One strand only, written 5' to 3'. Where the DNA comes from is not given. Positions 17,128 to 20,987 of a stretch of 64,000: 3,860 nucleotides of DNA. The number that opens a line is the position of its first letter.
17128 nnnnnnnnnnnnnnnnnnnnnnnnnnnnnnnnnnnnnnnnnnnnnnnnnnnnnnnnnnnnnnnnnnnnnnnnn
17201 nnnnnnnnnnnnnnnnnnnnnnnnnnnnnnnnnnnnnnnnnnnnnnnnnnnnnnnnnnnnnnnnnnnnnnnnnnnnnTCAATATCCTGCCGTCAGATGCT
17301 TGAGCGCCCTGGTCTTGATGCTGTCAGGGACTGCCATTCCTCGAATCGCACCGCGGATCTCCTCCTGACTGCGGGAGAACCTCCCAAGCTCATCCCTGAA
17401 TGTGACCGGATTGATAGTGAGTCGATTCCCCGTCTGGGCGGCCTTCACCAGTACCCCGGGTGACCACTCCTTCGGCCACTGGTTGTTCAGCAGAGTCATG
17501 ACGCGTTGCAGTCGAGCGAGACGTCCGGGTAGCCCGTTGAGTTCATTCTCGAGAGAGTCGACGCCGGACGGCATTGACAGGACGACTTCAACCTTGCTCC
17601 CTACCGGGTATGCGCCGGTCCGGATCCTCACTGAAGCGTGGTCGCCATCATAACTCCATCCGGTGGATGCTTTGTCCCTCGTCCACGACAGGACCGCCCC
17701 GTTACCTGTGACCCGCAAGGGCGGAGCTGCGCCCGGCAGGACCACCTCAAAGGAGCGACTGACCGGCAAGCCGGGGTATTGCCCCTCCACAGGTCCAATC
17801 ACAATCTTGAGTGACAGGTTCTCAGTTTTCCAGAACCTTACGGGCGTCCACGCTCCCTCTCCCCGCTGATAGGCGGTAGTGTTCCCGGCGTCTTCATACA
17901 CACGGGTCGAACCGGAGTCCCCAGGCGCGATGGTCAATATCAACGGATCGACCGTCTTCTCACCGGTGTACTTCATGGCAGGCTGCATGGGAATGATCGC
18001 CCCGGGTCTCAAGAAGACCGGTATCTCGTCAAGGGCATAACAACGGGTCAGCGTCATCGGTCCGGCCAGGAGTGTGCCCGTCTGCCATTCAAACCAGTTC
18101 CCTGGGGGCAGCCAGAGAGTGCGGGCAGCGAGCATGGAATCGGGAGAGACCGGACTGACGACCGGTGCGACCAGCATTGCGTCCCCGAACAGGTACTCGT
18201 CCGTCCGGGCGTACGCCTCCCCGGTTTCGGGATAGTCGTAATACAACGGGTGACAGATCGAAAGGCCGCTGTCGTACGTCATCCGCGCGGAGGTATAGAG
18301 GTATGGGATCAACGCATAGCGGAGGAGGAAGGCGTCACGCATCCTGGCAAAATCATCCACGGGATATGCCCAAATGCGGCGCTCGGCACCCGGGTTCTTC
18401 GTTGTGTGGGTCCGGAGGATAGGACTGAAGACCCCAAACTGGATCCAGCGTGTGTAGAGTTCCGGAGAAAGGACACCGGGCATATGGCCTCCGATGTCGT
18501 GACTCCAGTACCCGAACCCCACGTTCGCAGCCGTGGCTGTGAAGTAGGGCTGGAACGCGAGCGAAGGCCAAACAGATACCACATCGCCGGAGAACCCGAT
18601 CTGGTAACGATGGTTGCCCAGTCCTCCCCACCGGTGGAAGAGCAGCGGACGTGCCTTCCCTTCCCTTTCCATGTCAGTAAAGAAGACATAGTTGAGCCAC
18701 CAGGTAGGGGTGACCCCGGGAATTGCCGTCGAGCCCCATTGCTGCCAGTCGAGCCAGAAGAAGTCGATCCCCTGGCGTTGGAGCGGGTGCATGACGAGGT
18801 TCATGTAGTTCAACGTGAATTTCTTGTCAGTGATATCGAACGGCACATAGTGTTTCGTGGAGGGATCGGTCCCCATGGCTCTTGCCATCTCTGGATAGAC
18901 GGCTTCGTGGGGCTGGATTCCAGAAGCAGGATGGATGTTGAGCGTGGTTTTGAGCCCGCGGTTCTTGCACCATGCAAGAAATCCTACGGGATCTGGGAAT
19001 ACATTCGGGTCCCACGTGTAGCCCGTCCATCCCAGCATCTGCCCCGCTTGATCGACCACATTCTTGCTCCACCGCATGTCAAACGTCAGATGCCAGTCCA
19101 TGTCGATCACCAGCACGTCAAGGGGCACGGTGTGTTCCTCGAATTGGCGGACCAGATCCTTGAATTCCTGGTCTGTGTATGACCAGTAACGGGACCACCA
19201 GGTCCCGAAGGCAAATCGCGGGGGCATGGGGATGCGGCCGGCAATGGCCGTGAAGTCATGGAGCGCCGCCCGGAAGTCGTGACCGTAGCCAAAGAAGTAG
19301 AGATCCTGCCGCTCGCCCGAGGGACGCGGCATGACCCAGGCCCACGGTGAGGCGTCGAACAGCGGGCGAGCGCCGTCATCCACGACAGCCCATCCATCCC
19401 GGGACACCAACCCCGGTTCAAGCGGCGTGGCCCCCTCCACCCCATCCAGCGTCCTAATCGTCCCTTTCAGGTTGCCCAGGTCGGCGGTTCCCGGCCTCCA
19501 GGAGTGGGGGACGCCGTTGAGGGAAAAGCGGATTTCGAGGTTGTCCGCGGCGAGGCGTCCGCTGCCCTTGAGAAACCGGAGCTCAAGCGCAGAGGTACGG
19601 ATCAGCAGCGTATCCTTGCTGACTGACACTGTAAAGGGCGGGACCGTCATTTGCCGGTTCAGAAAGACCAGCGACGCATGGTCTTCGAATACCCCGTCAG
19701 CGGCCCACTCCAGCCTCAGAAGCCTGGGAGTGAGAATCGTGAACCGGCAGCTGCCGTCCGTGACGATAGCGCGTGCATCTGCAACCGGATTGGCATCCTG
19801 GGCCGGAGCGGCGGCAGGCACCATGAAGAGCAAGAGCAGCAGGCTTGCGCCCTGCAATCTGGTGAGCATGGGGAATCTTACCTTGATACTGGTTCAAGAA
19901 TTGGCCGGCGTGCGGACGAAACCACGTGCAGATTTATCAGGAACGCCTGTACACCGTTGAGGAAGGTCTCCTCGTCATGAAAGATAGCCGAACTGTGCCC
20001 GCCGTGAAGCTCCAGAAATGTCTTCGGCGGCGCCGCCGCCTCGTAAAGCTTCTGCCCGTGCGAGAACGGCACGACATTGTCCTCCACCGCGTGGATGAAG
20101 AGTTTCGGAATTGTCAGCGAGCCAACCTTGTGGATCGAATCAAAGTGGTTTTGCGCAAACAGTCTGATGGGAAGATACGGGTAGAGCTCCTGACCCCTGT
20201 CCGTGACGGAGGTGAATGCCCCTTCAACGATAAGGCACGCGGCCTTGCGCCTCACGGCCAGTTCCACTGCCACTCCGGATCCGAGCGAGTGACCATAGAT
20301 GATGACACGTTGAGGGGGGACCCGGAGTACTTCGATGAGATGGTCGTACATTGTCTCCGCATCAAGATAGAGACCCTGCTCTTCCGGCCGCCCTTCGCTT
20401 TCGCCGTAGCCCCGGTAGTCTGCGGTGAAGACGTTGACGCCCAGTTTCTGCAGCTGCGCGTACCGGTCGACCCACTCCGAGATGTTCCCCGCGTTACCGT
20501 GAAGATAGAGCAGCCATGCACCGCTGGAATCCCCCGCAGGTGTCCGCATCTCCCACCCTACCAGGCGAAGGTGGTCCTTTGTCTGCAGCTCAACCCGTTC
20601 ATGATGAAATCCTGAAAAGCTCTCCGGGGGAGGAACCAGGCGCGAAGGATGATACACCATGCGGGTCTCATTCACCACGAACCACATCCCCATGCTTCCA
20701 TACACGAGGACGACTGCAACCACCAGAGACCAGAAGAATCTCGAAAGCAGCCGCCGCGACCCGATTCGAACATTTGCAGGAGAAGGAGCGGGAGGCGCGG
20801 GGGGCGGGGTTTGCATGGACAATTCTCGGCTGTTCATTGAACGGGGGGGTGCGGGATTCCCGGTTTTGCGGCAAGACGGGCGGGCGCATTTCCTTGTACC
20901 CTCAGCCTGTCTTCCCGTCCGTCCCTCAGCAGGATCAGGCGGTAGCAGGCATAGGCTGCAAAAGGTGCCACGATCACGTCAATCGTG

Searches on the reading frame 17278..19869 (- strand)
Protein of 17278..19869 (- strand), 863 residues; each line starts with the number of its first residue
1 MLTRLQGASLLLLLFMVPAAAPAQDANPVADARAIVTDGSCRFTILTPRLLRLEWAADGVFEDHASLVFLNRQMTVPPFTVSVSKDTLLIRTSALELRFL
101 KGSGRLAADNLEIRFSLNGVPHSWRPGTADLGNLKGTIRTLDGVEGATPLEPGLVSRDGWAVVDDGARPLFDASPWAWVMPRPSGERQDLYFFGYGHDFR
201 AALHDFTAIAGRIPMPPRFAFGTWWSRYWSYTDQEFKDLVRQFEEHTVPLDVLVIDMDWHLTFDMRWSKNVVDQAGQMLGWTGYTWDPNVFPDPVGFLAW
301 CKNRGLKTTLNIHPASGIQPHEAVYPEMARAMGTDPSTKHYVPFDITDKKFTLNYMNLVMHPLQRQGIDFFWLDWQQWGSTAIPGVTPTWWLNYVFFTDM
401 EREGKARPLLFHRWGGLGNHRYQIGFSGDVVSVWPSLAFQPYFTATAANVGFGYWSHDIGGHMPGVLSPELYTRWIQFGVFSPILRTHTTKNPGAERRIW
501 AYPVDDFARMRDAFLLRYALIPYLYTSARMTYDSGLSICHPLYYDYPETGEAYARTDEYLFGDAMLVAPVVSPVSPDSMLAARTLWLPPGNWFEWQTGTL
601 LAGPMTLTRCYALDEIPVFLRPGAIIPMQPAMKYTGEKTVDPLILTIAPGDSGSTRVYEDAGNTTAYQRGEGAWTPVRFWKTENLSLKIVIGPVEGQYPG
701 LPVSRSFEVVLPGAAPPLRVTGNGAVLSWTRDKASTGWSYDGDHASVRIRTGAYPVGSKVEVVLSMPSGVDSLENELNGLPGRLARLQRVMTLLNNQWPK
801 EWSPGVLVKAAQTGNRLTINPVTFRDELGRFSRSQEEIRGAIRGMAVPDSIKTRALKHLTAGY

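Call 5: search_protein_families(library=pfam, proteins=[window:17278-19869:-])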
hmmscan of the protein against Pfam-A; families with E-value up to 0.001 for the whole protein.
window:17278-19869:- (863 aa): 3 families
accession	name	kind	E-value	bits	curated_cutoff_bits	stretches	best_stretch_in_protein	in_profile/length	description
PF01055.32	Glyco_hydro_31_2nd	-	2.5e-57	195.1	23.5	1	214-526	2-327/328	Glycosyl hydrolases family 31 TIM-barrel domain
PF21365.3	Glyco_hydro_31_3rd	-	1.2e-18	67.8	24.4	1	535-626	1-87/87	Glycosyl hydrolase family 31 C-terminal domain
PF17137.9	DUF5110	-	3.3e-15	56.3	27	1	642-713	1-70/71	Domain of unknown function (DUF5110)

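Call 12: find_encoding_contigs(protein=window:17278-19869:-, flank=6000, max_places=10)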
Protein window:17278-19869:- (863 aa): 6 contigs read that carry it; 4 places shown.
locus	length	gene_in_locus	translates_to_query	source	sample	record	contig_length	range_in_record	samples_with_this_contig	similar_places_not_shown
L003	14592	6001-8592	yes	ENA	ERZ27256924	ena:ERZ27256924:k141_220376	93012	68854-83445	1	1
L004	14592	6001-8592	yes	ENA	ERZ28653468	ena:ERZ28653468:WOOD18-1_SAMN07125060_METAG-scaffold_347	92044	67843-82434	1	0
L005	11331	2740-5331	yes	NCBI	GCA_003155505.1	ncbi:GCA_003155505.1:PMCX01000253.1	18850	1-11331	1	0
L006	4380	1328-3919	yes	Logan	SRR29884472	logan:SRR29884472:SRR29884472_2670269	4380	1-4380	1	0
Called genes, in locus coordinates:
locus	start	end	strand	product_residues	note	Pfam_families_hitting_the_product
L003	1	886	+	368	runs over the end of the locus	PF25919:BSH_CusB (faint), PF25917:BSH_RND (weak), PF25973:BSH_CzcB, PF25984:BSH_YknX (faint), PF25881:HH_YBHG (weak), PF25885:HH_EMRA, PF25954:Beta-barrel_RND_2 (weak), PF25989:YknX_C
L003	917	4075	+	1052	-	PF00873:ACR_tran, PF03176:MMPL, PF02355:SecD_SecF_C (faint), PF03176:MMPL (weak)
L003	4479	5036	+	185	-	PF14360:PAP2_C (weak)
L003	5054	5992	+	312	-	PF12146:Hydrolase_4, PF00561:Abhydrolase_1, PF12697:Abhydrolase_6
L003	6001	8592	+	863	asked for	PF01055:Glyco_hydro_31_2nd, PF21365:Glyco_hydro_31_3rd, PF17137:DUF5110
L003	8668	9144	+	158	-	-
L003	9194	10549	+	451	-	PF00206:Lyase_1, PF10415:FumaraseC_C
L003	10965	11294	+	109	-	-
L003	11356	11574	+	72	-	-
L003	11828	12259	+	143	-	-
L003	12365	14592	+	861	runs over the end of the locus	PF18962:Por_Secre_tail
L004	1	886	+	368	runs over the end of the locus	PF25919:BSH_CusB (faint), PF25917:BSH_RND (weak), PF25973:BSH_CzcB, PF25984:BSH_YknX (faint), PF25881:HH_YBHG (weak), PF25885:HH_EMRA, PF25954:Beta-barrel_RND_2 (weak), PF25989:YknX_C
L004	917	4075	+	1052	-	PF00873:ACR_tran, PF03176:MMPL, PF02355:SecD_SecF_C (faint), PF03176:MMPL (weak)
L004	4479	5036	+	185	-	PF14360:PAP2_C (weak)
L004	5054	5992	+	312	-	PF12146:Hydrolase_4, PF00561:Abhydrolase_1, PF12697:Abhydrolase_6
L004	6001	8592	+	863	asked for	PF01055:Glyco_hydro_31_2nd, PF21365:Glyco_hydro_31_3rd, PF17137:DUF5110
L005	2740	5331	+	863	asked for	PF01055:Glyco_hydro_31_2nd, PF21365:Glyco_hydro_31_3rd, PF17137:DUF5110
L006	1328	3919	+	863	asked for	PF01055:Glyco_hydro_31_2nd, PF21365:Glyco_hydro_31_3rd, PF17137:DUF5110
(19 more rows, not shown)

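Call 39: find_homologous_proteins(query=window:17278-19869:-, max_evalue=1e-150)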
Query window:17278-19869:- (863 aa): 7497 proteins with E <= 1e-150 among 8000 candidates; the best 120 are listed.
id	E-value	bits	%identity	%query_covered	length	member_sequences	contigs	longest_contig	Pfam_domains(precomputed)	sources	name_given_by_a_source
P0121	0.0e+0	2044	100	100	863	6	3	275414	PF21365.4,PF01055.33,PF17137.10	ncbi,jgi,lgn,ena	-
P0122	0.0e+0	1392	68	99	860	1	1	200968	PF21365.4,PF01055.33,PF17137.10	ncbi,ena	-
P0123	0.0e+0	1386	66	100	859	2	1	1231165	PF21365.4,PF01055.33,PF17137.10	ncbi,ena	-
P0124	0.0e+0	1379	67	100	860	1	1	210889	PF21365.4,PF01055.33,PF17137.10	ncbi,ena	-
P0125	0.0e+0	1379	68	99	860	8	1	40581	PF21365.4,PF01055.33,PF17137.10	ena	-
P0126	0.0e+0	1364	66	99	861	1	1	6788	PF21365.4,PF01055.33,PF17137.10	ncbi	-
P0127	0.0e+0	1346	67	100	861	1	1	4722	PF21365.4,PF01055.33,PF17137.10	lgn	-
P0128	0.0e+0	1295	63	99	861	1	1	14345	PF21365.4,PF01055.33,PF17137.10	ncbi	-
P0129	0.0e+0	1294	62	100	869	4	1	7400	PF21365.4,PF01055.33,PF17137.10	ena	-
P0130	0.0e+0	1291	63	99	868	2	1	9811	PF21365.4,PF01055.33,PF17137.10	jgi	jgi:alpha-glucosidase (family GH31 glycosyl hydrolase)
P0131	0.0e+0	1276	63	99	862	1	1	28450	PF21365.4,PF01055.33,PF17137.10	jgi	jgi:hypothetical protein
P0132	0.0e+0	1275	63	99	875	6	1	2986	PF21365.4,PF01055.33,PF17137.10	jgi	-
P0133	0.0e+0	1273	63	97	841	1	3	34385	PF21365.4,PF01055.33,PF17137.10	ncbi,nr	ncbi:MAG: glycoside hydrolase family 31 protein [candidate division KSB1 bacterium]|nr:glycoside hyd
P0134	0.0e+0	1269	63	98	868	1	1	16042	PF21365.4,PF01055.33,PF17137.10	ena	-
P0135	0.0e+0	1269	63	98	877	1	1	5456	PF21365.4,PF01055.33,PF17137.10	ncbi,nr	ncbi:MAG: DUF5110 domain-containing protein [Bacteroidetes bacterium]|nr:DUF5110 domain-containing p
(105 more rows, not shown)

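Call 40: find_encoding_contigs(protein=P0122, flank=5000, max_places=3)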
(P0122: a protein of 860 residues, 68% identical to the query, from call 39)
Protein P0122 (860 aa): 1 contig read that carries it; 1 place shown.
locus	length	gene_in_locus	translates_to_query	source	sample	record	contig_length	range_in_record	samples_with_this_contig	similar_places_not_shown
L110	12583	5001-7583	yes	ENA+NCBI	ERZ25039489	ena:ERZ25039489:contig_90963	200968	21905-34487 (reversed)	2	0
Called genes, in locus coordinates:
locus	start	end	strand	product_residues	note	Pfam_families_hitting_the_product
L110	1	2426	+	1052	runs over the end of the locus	PF00873:ACR_tran, PF03176:MMPL (weak), PF02355:SecD_SecF_C (faint), PF03176:MMPL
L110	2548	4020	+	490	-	PF12697:Abhydrolase_6 (faint), PF14360:PAP2_C, PF00756:Esterase, PF07224:Chlorophyllase (weak)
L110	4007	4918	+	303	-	PF05677:DUF818 (faint), PF00561:Abhydrolase_1, PF12146:Hydrolase_4, PF12697:Abhydrolase_6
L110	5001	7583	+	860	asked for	PF01055:Glyco_hydro_31_2nd, PF21365:Glyco_hydro_31_3rd, PF17137:DUF5110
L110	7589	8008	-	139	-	PF01894:YjbQ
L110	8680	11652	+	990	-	PF12729:4HB_MCP_1, PF00672:HAMP (weak), PF18947:HAMP_2, PF00015:MCPsignal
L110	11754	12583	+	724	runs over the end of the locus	PF00989:PAS, PF08448:PAS_4, PF13188:PAS_8 (weak), PF13426:PAS_9, PF08447:PAS_3 (weak), PF00989:PAS (weak), PF07568:HisKA_2, PF02518:HATPase_c, +4 more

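Call 41: find_encoding_contigs(protein=P0125, flank=5000, max_places=3)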
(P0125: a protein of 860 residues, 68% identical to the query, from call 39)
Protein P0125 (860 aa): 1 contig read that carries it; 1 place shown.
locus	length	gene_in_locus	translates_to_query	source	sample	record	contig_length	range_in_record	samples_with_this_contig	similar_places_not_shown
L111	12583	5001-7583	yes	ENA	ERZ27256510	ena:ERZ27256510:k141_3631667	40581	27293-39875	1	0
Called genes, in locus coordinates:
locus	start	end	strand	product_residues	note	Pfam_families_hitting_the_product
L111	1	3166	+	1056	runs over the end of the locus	PF00873:ACR_tran, PF03176:MMPL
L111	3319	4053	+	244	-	PF14360:PAP2_C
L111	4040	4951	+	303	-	PF05677:DUF818 (weak), PF00561:Abhydrolase_1, PF12146:Hydrolase_4, PF12697:Abhydrolase_6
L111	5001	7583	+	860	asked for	PF01055:Glyco_hydro_31_2nd, PF21365:Glyco_hydro_31_3rd, PF17137:DUF5110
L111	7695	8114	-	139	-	PF01894:YjbQ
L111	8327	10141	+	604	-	PF17899:Peptidase_M61_N, PF05299:Peptidase_M61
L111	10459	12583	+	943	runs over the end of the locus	?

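Call 78: list_cluster_members(proteins=[P0121])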
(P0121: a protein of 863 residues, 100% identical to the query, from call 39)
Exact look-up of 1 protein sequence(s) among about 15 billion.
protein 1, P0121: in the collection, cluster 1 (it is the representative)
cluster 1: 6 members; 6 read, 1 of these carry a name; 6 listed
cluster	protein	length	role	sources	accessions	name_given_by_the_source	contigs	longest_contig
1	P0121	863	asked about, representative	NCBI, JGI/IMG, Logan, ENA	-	-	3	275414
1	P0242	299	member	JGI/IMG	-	alpha-glucosidase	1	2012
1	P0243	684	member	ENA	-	-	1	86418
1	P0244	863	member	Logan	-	-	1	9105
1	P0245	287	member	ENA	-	-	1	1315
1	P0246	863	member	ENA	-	-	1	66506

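Call 80: find_encoding_contigs(protein=P0246, flank=3000, max_places=4)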
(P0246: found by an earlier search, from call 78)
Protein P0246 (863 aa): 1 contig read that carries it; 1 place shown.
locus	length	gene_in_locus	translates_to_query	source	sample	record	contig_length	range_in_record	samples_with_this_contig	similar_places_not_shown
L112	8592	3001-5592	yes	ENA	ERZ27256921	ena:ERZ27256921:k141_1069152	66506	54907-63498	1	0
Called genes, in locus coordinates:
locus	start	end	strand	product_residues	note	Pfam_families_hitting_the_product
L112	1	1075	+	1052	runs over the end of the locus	PF00873:ACR_tran, PF03176:MMPL, PF02355:SecD_SecF_C (faint), PF03176:MMPL (weak)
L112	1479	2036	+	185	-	PF14360:PAP2_C (weak)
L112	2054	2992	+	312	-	PF12146:Hydrolase_4, PF00561:Abhydrolase_1, PF12697:Abhydrolase_6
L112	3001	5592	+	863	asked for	PF01055:Glyco_hydro_31_2nd, PF21365:Glyco_hydro_31_3rd, PF17137:DUF5110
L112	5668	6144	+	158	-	-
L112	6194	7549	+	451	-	PF00206:Lyase_1, PF10415:FumaraseC_C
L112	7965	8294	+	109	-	-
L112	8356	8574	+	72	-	-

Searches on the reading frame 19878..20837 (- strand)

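Call 5: search_protein_families(library=pfam, proteins=[window:19878-20837:-])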
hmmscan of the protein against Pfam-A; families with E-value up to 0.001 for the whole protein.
window:19878-20837:- (319 aa): 4 families
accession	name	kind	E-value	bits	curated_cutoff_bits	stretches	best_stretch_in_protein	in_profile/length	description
PF12146.15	Hydrolase_4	-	3.3e-15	56.5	27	1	107-214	5-116/239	Serine aminopeptidase, S33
PF00561.26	Abhydrolase_1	-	3.8e-14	53.4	25.8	1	108-197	2-90/245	alpha/beta hydrolase fold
PF12697.13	Abhydrolase_6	-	7.1e-12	46.9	26.3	1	109-210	1-94/217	Alpha/beta hydrolase family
PF06342.18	DUF1057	-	0.00061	19.4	21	1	110-203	39-131/297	Alpha/beta hydrolase of unknown function (DUF1057)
